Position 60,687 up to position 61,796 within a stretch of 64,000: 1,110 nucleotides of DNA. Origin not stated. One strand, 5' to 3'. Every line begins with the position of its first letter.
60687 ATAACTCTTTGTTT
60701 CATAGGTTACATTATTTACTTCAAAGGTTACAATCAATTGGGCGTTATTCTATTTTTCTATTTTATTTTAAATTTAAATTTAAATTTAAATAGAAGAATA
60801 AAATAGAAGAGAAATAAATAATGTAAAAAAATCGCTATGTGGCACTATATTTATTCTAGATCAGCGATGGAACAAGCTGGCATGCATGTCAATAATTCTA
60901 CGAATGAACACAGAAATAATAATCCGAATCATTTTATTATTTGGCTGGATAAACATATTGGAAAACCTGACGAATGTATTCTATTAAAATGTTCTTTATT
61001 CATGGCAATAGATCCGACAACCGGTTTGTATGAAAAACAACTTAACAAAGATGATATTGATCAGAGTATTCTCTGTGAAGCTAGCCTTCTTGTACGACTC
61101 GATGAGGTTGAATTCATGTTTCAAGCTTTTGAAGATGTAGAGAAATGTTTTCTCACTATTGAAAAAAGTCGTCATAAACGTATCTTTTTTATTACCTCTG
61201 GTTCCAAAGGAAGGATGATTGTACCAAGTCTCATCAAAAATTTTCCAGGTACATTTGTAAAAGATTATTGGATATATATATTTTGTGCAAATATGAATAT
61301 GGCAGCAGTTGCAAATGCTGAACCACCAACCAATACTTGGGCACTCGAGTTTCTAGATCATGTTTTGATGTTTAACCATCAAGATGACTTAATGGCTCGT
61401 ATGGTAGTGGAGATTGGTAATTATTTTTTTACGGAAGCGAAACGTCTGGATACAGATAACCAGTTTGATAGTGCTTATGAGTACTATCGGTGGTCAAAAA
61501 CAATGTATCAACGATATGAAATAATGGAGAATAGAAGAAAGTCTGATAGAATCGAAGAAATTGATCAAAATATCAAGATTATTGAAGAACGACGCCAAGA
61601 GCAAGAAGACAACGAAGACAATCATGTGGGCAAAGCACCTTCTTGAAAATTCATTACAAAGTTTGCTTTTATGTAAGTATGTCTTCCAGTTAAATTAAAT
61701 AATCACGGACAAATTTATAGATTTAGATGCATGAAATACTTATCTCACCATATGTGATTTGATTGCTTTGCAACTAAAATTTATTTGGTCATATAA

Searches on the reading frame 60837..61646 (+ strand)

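Call 10: search_protein_families(library=pfam, proteins=[window:60837-61646:+], max_evalue=1)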
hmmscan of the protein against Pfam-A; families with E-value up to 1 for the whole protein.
window:60837-61646:+ (269 aa): 1 family
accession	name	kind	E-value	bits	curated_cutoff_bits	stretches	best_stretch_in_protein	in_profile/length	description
PF21615.3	CBM-like_2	-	0.044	14.3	27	1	150-205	59-114/126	Carbohydrate binding module-like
